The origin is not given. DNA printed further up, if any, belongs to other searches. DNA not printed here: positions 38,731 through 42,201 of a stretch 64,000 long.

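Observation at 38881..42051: Giant cytoplasmic ECF-type sigma factor fusion (~1056 aa) with an internally duplicated beta-rich module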

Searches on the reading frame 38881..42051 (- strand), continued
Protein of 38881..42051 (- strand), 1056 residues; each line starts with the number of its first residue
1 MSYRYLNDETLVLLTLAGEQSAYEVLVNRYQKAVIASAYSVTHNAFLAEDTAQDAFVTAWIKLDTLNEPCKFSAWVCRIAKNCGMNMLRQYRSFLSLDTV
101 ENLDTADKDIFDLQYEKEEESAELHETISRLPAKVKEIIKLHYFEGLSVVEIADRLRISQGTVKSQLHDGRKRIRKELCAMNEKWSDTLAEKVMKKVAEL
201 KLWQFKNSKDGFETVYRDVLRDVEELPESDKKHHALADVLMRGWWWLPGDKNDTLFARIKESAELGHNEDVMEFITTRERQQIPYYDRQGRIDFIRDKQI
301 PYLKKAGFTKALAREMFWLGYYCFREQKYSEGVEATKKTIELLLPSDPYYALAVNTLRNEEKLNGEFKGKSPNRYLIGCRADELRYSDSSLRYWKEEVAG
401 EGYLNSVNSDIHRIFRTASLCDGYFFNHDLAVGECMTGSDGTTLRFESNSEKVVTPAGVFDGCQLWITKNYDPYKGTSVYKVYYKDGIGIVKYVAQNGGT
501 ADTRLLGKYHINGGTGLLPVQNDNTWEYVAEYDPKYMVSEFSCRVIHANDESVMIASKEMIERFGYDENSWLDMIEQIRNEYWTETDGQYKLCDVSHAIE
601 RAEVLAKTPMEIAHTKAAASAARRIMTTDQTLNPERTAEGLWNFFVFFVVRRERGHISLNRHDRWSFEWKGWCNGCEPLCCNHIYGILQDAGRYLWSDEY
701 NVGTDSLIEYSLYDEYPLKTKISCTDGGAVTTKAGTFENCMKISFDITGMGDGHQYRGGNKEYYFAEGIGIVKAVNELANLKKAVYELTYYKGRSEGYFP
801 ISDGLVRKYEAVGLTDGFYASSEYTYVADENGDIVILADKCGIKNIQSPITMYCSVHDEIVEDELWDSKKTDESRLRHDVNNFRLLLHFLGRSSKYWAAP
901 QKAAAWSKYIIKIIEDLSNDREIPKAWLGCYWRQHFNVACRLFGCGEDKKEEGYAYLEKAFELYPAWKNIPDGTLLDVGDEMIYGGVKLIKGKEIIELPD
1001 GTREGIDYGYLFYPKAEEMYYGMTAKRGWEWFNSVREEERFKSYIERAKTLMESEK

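Call 39: search_protein_families(library=pfam, proteins=[P0217, P0226, P0254, P0167, P0195, P0145], max_evalue=1)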
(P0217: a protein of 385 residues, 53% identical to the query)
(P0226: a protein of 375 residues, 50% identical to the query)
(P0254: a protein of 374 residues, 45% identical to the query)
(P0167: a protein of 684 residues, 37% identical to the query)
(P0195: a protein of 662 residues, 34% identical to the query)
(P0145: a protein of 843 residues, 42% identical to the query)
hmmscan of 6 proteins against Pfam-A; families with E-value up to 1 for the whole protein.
P0217 (385 aa): 21 families
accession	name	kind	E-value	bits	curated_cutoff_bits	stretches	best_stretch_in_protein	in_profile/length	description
PF01381.28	HTH_3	-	6.6e-14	52.1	23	1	9-63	1-55/55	Helix-turn-helix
PF13560.12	HTH_31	-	1.6e-06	28.7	27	1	5-62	2-60/64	Helix-turn-helix domain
PF13443.12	HTH_26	-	2.8e-05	24.7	22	1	9-64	2-58/63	Cro/C1-type HTH DNA-binding domain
PF12844.13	HTH_19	-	4.3e-05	23.8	30.2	1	7-64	2-59/64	Helix-turn-helix domain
PF14549.12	P22_Cro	-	0.0017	18.5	30.2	1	20-37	12-29/60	DNA-binding transcriptional regulator Cro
PF15943.11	YdaS_toxin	-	0.0024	18.1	30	1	20-37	11-28/65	Bacterial toxin YdaS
PF13412.12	HTH_24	-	0.0025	17.8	21.9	1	14-35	15-35/48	Winged helix-turn-helix DNA-binding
PF13545.12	HTH_Crp_2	-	0.0036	17.7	27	1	16-36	21-41/70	Crp-like helix-turn-helix domain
PF13518.12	HTH_28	-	0.006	17.1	25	1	15-38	10-33/52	Helix-turn-helix domain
PF13428.12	TPR_14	-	0.007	17.4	23.5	0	78-111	4-37/44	Tetratricopeptide repeat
PF13384.12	HTH_23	-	0.0092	16.2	24.6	1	17-37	17-37/50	Homeodomain-like domain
PF12802.13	MarR_2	-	0.0099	16.5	27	1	13-36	18-39/61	MarR family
PF04545.22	Sigma70_r4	-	0.023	14.6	24.1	1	13-35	16-38/50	Sigma-70, region 4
PF07719.23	TPR_2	-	0.052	14.1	27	1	257-289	1-33/34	Tetratricopeptide repeat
PF07037.17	YfeC-like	-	0.071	13.8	22.9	1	18-38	1-21/122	Transcription regulator YfeC-like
PF08281.18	Sigma70_r4_2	-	0.17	12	25.7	1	17-36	26-45/54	Sigma-70, region 4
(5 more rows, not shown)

P0226 (375 aa): 15 families
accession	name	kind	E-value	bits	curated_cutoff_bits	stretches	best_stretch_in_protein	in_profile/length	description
PF01381.28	HTH_3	-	1.9e-14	53.9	23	1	9-63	1-55/55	Helix-turn-helix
PF12844.13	HTH_19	-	6e-10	39.3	30.2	1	8-64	3-59/64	Helix-turn-helix domain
PF13560.12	HTH_31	-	3.2e-06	27.8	27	1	7-62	4-60/64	Helix-turn-helix domain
PF07719.23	TPR_2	-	4.7e-05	23.6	27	1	256-285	4-33/34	Tetratricopeptide repeat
PF13443.12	HTH_26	-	0.00027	21.6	22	1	9-65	2-59/63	Cro/C1-type HTH DNA-binding domain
PF07022.19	Phage_CI_repr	-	0.0018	19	22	1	18-68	12-62/65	Bacteriophage CI repressor helix-turn-helix domain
PF13545.12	HTH_Crp_2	-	0.0034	17.8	27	1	14-36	19-41/70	Crp-like helix-turn-helix domain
PF13181.12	TPR_8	-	0.0073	16.8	25.7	0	254-285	2-33/34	Tetratricopeptide repeat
PF00515.34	TPR_1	-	0.0081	16.4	27.8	0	211-234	7-30/34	Tetratricopeptide repeat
PF13424.12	TPR_12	-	0.018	15.6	30.1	0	207-236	47-76/77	Tetratricopeptide repeat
PF13384.12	HTH_23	-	0.026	14.8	24.6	1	10-37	12-37/50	Homeodomain-like domain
PF15943.11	YdaS_toxin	-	0.027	14.7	30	1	20-40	11-32/65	Bacterial toxin YdaS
PF14549.12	P22_Cro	-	0.074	13.3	30.2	1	20-37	12-29/60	DNA-binding transcriptional regulator Cro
PF13744.12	HTH_37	-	0.22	11.8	27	1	7-35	21-49/80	Helix-turn-helix domain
PF13412.12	HTH_24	-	0.24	11.4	21.9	0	18-35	18-35/48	Winged helix-turn-helix DNA-binding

P0254 (374 aa): 12 families
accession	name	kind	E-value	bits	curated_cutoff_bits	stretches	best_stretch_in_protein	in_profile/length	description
PF01381.28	HTH_3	-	1e-11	45.1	23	1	9-63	1-55/55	Helix-turn-helix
PF12844.13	HTH_19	-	3.3e-08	33.7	30.2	1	7-64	2-59/64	Helix-turn-helix domain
PF13560.12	HTH_31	-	3.4e-06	27.7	27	1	6-62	3-60/64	Helix-turn-helix domain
PF13443.12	HTH_26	-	0.00015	22.4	22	1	8-66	1-60/63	Cro/C1-type HTH DNA-binding domain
PF14549.12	P22_Cro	-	0.013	15.7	30.2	1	19-37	11-29/60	DNA-binding transcriptional regulator Cro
PF15943.11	YdaS_toxin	-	0.014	15.6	30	1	20-42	11-34/65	Bacterial toxin YdaS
PF00157.23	Pou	-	0.019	15.3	27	1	5-32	9-36/72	Pou domain - N-terminal to homeobox domain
PF13384.12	HTH_23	-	0.022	15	24.6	1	9-37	11-37/50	Homeodomain-like domain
PF13552.11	DUF4127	-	0.043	12.8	27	1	80-230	125-265/489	Protein of unknown function (DUF4127)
PF18317.6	SDH_C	-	0.063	13.5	25.8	1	273-289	6-22/31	Shikimate 5'-dehydrogenase C-terminal domain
PF07022.19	Phage_CI_repr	-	0.092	13.5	22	1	10-63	4-57/65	Bacteriophage CI repressor helix-turn-helix domain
PF21705.3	p55_CTD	-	0.24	12.4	27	0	328-343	3-19/80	p55, C-terminal domain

P0167 (684 aa): 4 families
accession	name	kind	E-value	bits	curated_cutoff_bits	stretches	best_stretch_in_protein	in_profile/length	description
PF21347.3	DUF3108_like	-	7.6e-07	29.6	27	1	542-603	135-194/199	DUF3108-like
PF11306.15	DUF3108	-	0.022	15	26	1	501-586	114-186/209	Protein of unknown function (DUF3108)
PF20043.4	DUF6445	-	0.049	14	24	1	640-682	117-159/224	Family of unknown function (DUF6445)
PF07719.23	TPR_2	-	0.14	12.8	27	1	133-162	1-30/34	Tetratricopeptide repeat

P0195 (662 aa): 6 families
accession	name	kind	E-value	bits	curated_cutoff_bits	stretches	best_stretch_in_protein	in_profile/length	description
PF21347.3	DUF3108_like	-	7.3e-06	26.4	27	1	540-586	136-183/199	DUF3108-like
PF07719.23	TPR_2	-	0.0062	17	27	1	137-165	2-30/34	Tetratricopeptide repeat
PF24155.1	DUF7406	-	0.019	15.3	28.4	1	536-565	12-41/52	Domain of unknown function (DUF7406)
PF13181.12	TPR_8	-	0.045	14.4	25.7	1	138-165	3-30/34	Tetratricopeptide repeat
PF13174.12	TPR_6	-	0.24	12.6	26.3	1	139-163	3-27/33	Tetratricopeptide repeat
PF11306.15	DUF3108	-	0.24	11.6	26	0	515-566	122-173/209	Protein of unknown function (DUF3108)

P0145 (843 aa): 9 families
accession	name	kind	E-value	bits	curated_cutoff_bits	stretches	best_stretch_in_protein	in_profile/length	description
PF08281.18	Sigma70_r4_2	-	4.1e-14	52.4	25.7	1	122-174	2-54/54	Sigma-70, region 4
PF04545.22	Sigma70_r4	-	1.8e-11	43.8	24.1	1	129-176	3-50/50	Sigma-70, region 4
PF04542.20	Sigma70_r2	-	5.5e-11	42.5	24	1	26-88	1-65/71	Sigma-70 region 2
PF07638.17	Sigma70_ECF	-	3.9e-06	27.3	21.1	1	119-178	121-183/185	ECF sigma factor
PF21347.3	DUF3108_like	-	0.00068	20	27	1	461-489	156-190/199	DUF3108-like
PF00515.34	TPR_1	-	0.0035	17.5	27.8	1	314-340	4-30/34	Tetratricopeptide repeat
PF13384.12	HTH_23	-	0.0084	16.4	24.6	1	133-165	4-37/50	Homeodomain-like domain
PF13518.12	HTH_28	-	0.058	13.9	25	1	136-164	2-30/52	Helix-turn-helix domain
PF06530.18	Phage_antitermQ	-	0.12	12.7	26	1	130-184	62-116/118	Phage antitermination protein Q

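Call 41: find_encoding_contigs(protein=P0167, flank=5000, max_places=4)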
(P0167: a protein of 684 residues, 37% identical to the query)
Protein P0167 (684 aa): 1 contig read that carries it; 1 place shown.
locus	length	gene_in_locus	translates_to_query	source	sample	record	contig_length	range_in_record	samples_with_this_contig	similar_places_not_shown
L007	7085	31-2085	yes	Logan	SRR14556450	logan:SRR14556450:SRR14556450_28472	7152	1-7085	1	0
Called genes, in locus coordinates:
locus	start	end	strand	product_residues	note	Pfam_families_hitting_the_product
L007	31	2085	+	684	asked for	PF21347:DUF3108_like (weak)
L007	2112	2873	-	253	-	PF07883:Cupin_2 (weak), PF00165:HTH_AraC (weak), PF12833:HTH_18, PF00165:HTH_AraC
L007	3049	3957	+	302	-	PF00480:ROK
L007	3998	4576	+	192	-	PF13580:SIS_2, PF01380:SIS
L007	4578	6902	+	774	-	PF01915:Glyco_hydro_3_C, PF14310:Fn3-like, PF00933:Glyco_hydro_3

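Call 42: find_encoding_contigs(protein=P0217, flank=5000, max_places=4)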
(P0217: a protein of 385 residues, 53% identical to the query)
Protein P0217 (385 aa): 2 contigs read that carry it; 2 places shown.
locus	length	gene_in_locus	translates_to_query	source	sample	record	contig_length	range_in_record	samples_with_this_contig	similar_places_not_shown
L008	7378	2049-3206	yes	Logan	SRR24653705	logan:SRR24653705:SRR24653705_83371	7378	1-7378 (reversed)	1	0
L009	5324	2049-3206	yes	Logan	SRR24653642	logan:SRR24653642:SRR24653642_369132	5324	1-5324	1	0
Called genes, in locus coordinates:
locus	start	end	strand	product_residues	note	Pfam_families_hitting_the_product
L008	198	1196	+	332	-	PF13180:PDZ_2 (weak), PF14685:PDZ_Tricorn (faint), PF17820:PDZ_6 (weak), PF05580:Peptidase_S55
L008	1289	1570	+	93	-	-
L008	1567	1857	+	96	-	PF14131:DUF4298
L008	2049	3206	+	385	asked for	PF01381:HTH_3, PF13560:HTH_31 (weak)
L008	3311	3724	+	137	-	PF00383:dCMP_cyt_deam_1 (weak)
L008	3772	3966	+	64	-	PF20037:DUF6440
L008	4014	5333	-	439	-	PF02056:Glyco_hydro_4, PF11975:Glyco_hydro_4C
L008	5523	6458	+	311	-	PF00356:LacI, PF00532:Peripla_BP_1, PF13407:Peripla_BP_4, PF13377:Peripla_BP_3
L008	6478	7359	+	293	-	PF04909:Amidohydro_2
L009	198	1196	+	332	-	PF14685:PDZ_Tricorn (faint), PF13180:PDZ_2 (weak), PF17820:PDZ_6 (weak), PF05580:Peptidase_S55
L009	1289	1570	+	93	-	-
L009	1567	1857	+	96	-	PF14131:DUF4298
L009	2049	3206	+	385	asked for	PF01381:HTH_3, PF13560:HTH_31 (weak)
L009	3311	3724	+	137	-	PF00383:dCMP_cyt_deam_1 (weak)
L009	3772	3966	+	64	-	PF20037:DUF6440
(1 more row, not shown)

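Call 44: search_solved_structures(query=P0217, max_evalue=1)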
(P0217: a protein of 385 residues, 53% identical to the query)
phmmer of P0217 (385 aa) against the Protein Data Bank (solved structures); distinct sequences matched with E-value up to 1: 31.
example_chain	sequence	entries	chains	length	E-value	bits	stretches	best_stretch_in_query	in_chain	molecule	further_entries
2p5t_A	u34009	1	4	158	1.4e-06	30.4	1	5-74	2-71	Putative transcriptional regulator PezA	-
3op9_A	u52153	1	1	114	0.00014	23.8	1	4-66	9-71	Pli0006 protein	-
2kpj_A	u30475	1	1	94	0.00023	23.1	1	13-70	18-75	SOS-response transcriptional repressor, LexA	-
8tac_A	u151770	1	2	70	0.00063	21.7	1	4-55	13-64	DBP48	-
9sf2_A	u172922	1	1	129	0.004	19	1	8-60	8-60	Transcriptional regulator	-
9k3w_A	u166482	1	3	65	0.017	16.9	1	9-65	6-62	Transcriptional regulator, PbsX family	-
1x57_A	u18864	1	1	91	0.024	16.4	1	3-54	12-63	Endothelial differentiation-related factor 1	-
7t8i_A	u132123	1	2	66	0.028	16.2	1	5-65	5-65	Phage element (ICEBs1)transcriptional regulator (Xre family)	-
6jq1_A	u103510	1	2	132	0.047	15.5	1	3-68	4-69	Transcriptional regulator, XRE family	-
9b0q_CH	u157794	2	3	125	0.047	15.5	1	3-54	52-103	Endothelial differentiation-related factor 1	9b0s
4j1x_A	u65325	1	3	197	0.049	15.4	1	5-60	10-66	Epoxidase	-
1zz6_A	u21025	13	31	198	0.05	15.4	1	5-60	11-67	Hydroxypropylphosphonic Acid Epoxidase | Hydroxyprophylphosphonic Acid Epoxidase | EPOXIDASE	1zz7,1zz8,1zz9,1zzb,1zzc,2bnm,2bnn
6zvh_i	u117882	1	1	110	0.05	15.4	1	3-52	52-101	Endothelial differentiation-related factor 1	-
9p73_CH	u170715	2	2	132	0.054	15.3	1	3-53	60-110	Endothelial differentiation-related factor 1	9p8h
9rpv_E4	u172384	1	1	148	0.065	15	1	3-54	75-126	Endothelial differentiation-related factor 1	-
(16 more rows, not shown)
